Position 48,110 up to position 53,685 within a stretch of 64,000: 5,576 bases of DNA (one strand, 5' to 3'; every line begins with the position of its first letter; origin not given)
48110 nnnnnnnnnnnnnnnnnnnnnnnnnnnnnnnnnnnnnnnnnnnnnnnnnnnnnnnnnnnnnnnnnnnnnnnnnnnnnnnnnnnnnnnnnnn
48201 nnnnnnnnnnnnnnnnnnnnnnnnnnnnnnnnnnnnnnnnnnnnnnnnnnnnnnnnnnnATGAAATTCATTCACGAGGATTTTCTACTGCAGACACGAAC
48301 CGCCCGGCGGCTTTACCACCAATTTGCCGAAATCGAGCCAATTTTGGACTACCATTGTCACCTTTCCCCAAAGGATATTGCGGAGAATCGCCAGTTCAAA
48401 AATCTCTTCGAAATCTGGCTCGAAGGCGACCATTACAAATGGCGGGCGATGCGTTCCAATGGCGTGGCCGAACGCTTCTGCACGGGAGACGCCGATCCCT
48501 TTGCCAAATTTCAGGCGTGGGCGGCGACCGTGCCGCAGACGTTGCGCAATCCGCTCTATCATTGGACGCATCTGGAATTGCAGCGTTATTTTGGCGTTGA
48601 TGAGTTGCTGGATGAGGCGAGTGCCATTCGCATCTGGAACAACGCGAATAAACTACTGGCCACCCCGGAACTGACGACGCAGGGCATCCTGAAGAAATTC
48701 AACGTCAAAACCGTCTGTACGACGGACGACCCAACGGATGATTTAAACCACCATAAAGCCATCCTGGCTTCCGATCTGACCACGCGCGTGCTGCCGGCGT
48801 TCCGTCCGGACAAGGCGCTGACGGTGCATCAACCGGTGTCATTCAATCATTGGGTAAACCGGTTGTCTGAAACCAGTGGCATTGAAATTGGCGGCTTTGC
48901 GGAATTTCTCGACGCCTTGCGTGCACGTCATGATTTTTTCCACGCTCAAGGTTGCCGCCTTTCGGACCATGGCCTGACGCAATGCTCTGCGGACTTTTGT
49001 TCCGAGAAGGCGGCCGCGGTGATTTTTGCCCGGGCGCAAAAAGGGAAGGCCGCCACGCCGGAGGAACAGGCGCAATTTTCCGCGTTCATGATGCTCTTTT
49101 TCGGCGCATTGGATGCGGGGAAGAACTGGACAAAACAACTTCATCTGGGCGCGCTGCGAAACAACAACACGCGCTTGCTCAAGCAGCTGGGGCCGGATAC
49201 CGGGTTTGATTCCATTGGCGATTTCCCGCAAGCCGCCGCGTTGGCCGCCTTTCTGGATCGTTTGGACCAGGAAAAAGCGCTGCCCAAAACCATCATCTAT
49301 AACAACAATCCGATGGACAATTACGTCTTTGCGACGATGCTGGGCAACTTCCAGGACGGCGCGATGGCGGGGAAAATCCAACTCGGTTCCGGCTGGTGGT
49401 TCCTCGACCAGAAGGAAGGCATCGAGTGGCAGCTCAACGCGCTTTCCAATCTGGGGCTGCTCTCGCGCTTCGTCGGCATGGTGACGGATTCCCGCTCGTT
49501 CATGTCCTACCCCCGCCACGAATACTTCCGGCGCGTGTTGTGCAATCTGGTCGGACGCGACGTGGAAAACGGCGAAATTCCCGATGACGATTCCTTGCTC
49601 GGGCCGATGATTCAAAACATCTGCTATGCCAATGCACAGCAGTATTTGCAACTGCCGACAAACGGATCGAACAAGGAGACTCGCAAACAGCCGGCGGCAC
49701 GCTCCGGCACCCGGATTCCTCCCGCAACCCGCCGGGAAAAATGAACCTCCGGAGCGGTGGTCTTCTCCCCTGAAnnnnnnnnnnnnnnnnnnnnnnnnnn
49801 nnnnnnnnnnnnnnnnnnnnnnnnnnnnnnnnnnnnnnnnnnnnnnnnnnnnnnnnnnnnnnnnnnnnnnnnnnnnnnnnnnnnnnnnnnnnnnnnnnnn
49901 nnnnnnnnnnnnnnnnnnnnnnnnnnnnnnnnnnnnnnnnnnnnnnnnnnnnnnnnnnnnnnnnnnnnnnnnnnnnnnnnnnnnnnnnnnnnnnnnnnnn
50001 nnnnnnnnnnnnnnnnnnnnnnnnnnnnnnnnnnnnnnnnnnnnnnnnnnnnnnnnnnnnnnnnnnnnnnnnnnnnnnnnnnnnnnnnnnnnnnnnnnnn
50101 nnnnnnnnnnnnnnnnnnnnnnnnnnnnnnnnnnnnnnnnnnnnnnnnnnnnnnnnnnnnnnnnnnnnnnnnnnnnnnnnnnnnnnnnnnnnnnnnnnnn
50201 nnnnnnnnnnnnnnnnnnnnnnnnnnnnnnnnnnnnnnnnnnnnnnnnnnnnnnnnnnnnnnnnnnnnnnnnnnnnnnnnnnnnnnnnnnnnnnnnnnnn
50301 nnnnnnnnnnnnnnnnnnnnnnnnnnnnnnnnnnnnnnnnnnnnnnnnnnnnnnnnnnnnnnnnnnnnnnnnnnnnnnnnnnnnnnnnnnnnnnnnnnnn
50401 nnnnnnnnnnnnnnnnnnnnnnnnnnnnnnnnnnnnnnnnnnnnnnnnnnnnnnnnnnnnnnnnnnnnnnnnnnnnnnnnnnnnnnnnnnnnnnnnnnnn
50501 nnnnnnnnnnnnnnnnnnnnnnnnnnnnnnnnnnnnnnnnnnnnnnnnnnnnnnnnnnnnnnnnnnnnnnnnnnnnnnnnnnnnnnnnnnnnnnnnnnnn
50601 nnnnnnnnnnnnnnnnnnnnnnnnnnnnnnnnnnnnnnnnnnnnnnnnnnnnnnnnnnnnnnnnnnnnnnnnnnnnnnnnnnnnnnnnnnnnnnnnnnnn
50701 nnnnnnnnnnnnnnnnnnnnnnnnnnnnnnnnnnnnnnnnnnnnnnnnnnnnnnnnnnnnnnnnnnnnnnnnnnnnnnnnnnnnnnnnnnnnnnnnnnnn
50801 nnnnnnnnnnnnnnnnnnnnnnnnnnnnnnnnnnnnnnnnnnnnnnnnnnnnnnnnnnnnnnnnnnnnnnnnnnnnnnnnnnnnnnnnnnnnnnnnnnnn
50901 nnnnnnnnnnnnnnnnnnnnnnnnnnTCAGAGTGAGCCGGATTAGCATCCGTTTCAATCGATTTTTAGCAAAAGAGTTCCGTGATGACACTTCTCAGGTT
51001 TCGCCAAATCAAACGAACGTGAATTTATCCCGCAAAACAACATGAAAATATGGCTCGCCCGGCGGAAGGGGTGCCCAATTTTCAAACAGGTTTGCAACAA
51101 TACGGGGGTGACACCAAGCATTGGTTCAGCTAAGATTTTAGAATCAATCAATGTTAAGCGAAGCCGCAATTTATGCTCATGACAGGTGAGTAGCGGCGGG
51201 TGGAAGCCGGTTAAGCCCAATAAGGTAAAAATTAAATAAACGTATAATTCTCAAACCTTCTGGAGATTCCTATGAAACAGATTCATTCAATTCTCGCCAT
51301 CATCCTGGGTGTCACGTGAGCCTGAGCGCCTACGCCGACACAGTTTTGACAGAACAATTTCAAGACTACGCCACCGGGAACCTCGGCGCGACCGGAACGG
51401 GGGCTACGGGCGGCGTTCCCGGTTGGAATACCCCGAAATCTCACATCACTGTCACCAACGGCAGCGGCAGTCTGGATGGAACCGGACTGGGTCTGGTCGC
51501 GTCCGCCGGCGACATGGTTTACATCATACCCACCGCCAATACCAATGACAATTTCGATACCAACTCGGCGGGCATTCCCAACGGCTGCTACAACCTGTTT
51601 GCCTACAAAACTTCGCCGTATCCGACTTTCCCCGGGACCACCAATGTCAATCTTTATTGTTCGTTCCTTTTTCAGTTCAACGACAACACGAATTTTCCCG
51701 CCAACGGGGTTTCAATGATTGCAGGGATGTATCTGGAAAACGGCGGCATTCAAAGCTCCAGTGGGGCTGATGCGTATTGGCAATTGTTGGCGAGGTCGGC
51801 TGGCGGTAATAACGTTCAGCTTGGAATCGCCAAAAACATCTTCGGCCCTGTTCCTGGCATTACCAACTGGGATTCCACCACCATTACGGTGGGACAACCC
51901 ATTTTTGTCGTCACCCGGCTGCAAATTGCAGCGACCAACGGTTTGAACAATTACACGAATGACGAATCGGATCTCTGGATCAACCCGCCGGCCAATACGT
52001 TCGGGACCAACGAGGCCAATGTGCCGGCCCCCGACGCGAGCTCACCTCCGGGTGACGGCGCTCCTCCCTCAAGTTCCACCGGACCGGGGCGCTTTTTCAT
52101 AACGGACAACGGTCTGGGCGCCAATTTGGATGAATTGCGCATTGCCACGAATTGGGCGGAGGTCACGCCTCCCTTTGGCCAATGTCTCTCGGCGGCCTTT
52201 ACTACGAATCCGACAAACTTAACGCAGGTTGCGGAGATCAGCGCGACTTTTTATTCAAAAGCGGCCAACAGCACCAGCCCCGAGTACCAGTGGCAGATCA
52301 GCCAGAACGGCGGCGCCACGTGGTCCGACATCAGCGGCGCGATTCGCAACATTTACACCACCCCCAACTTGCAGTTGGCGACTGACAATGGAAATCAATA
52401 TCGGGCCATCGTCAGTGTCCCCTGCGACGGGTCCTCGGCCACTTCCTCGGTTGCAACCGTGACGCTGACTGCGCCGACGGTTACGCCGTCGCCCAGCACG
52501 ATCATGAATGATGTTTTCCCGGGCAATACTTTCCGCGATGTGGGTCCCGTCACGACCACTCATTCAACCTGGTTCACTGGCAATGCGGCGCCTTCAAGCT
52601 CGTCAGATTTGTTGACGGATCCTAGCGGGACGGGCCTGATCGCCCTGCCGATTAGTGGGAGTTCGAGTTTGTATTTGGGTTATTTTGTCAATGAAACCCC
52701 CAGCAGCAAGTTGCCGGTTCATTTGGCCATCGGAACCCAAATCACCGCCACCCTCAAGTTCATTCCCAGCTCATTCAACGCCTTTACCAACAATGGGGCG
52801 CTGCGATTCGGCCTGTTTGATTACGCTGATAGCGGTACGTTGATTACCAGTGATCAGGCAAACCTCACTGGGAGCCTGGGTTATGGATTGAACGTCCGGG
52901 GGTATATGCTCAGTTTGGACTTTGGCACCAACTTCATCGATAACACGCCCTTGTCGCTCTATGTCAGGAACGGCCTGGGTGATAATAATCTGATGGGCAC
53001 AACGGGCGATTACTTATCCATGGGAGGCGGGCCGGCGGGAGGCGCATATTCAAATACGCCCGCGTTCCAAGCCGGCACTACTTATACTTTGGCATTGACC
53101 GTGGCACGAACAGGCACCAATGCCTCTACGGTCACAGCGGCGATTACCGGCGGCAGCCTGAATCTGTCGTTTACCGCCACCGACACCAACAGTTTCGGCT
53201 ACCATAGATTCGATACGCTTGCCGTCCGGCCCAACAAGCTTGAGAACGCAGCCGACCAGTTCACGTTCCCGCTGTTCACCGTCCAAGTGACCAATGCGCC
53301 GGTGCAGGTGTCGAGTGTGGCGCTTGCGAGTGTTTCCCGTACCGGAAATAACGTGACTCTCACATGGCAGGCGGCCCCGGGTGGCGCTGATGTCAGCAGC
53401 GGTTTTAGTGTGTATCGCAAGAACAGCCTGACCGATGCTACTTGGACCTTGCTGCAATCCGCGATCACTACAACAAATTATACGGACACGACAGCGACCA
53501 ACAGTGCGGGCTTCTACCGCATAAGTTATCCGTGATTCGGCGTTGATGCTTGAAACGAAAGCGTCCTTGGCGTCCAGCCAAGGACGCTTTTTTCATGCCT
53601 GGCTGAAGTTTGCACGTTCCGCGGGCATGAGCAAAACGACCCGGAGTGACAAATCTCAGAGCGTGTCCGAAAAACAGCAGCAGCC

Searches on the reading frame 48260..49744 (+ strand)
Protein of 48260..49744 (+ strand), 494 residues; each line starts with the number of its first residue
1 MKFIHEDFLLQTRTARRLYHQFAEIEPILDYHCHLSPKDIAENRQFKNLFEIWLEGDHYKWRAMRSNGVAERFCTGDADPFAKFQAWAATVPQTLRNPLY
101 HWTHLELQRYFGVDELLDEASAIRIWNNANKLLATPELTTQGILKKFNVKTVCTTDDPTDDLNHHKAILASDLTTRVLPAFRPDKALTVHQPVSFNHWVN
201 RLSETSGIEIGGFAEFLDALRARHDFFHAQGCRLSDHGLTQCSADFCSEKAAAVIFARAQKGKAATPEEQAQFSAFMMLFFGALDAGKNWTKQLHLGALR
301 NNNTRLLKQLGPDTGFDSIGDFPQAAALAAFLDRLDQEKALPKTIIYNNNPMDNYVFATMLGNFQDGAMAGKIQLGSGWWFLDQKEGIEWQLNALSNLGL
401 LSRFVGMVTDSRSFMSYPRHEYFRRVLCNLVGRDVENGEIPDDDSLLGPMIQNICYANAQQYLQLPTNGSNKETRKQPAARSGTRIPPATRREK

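Call 16: search_protein_families(library=pfam, max_evalue=0.001, proteins=[window:48260-49744:+])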
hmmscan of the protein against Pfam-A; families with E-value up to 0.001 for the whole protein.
window:48260-49744:+ (494 aa): 1 family
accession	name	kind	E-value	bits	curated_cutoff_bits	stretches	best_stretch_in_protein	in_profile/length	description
PF02614.20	UxaC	-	3.9e-202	672.6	25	1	1-462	1-463/464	Glucuronate isomerase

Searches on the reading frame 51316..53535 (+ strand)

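Call 43: search_protein_families(library=pfam, max_evalue=0.0001, proteins=[window:51316-53535:+])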
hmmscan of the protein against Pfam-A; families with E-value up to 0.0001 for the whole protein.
window:51316-53535:+ (739 aa): 0 families

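Call 66: search_protein_families(library=pfam, max_evalue=10, proteins=[window:51316-53535:+])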
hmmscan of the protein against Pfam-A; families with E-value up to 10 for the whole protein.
window:51316-53535:+ (739 aa): 1 family
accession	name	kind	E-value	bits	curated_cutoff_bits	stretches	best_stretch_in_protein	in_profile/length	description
PF02012.26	BNR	-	0.039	14.4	27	1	327-337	1-11/12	BNR/Asp-box repeat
